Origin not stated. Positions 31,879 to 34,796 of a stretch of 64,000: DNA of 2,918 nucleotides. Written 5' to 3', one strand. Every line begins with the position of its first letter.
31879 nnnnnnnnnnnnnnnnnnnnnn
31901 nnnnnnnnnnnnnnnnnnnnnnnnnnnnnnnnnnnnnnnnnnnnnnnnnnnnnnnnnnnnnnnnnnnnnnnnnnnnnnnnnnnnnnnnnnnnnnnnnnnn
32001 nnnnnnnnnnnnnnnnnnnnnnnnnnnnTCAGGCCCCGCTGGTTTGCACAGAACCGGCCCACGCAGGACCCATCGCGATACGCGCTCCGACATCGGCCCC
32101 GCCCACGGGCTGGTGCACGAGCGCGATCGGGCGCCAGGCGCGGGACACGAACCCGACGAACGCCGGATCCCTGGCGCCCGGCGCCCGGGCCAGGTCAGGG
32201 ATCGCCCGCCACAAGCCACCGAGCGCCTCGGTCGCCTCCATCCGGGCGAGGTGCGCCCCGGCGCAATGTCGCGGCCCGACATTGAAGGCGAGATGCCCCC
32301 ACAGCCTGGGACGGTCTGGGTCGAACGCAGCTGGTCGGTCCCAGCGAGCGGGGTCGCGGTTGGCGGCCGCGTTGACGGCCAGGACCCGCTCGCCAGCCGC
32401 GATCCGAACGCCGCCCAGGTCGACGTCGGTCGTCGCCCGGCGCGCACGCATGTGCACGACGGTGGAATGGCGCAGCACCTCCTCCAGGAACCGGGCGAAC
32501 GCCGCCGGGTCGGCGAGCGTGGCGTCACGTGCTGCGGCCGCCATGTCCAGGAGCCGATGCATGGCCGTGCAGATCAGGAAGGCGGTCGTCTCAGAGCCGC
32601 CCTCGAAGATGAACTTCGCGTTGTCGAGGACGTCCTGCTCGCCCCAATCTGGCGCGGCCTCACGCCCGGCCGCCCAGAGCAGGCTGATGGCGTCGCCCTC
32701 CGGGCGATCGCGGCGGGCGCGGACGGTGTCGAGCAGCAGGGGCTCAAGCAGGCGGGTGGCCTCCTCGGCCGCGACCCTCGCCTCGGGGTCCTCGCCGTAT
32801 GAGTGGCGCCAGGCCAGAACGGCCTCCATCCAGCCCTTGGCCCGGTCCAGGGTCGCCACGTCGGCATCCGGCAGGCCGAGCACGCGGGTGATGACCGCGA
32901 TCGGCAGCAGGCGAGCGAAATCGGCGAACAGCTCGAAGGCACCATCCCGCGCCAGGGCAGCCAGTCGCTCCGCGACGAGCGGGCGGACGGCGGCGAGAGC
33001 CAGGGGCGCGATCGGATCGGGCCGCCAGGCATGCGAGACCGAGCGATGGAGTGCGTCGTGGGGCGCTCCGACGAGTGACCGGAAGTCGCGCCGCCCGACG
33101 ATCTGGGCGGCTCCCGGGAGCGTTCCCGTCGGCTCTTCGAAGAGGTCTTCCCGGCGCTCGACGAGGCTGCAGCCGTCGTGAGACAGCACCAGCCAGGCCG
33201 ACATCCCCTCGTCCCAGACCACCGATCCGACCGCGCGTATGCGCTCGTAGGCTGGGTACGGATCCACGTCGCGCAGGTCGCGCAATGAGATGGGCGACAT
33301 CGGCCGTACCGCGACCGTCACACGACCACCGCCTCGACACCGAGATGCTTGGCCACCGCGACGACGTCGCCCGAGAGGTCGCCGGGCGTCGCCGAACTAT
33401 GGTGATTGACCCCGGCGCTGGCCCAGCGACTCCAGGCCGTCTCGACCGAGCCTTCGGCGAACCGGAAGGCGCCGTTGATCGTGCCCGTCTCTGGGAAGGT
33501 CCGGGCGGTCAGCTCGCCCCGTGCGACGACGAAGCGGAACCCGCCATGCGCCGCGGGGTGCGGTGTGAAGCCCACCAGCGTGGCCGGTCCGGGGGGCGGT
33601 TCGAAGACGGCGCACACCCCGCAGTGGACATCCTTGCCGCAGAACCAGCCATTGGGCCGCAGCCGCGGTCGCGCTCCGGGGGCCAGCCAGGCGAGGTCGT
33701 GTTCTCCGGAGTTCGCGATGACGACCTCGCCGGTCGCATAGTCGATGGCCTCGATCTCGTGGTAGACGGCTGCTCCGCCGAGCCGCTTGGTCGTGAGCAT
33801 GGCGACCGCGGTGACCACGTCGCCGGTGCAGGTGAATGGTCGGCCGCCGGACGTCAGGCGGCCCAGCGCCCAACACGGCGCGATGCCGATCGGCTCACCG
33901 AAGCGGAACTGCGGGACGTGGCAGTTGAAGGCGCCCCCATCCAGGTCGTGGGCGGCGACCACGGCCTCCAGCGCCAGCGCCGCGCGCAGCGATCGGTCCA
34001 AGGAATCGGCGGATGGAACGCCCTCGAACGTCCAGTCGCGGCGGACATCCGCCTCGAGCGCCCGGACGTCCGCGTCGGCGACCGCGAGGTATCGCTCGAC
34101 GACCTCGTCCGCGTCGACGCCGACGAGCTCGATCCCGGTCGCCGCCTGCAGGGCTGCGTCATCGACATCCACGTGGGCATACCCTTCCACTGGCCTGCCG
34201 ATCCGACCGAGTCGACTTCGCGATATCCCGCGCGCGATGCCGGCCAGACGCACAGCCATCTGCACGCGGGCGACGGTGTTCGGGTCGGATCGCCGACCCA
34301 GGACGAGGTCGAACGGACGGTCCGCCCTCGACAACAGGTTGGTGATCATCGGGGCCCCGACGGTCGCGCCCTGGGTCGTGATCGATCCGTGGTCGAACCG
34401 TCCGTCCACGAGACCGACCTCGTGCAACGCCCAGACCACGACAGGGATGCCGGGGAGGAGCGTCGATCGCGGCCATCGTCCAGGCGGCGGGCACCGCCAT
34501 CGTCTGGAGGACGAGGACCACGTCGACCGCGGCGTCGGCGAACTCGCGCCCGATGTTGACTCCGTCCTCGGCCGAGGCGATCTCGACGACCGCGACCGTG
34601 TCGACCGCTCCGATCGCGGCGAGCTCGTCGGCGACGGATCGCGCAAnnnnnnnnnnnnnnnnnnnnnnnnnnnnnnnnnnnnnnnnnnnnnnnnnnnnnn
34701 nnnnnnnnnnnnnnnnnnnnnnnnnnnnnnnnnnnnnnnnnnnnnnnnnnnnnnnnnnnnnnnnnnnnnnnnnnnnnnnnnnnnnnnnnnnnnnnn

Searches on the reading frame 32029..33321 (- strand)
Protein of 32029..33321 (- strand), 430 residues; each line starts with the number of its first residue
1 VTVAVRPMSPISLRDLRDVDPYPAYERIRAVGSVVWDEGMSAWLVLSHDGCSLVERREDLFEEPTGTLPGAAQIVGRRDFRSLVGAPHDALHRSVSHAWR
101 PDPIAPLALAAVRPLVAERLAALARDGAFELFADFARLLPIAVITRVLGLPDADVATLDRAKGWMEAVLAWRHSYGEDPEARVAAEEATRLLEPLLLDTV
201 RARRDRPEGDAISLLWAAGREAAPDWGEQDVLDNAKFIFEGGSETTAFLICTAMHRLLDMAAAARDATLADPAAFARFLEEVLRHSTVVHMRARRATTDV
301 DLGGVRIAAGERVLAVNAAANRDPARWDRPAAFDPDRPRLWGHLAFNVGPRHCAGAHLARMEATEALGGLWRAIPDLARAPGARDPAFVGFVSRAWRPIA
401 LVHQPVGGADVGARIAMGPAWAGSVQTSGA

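Call 66: search_protein_families(library=pfam, proteins=[window:32029-33321:-], max_evalue=0.001)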
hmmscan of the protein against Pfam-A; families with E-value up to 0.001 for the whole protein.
window:32029-33321:- (430 aa): 1 family
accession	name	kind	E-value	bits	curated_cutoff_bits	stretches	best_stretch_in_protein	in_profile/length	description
PF00067.27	p450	-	6.8e-17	61.8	22.8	1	278-367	327-425/462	Cytochrome P450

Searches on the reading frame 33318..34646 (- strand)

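Call 8: search_protein_families(library=pfam, proteins=[window:33318-34646:-], max_evalue=0.001)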
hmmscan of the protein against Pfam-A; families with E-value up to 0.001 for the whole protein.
window:33318-34646:- (442 aa): 0 families

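Call 42: search_protein_families(library=ncbifam, proteins=[window:33318-34646:-], max_evalue=1e-10)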
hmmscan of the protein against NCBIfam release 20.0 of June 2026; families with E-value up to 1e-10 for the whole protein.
window:33318-34646:- (442 aa): 1 family
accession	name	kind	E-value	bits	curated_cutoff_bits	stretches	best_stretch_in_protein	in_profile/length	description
NF048012.1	SlpQosIsomSftI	equivalog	1.8e-18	66.5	700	1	67-441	87-442/443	sulfoquinovose isomerase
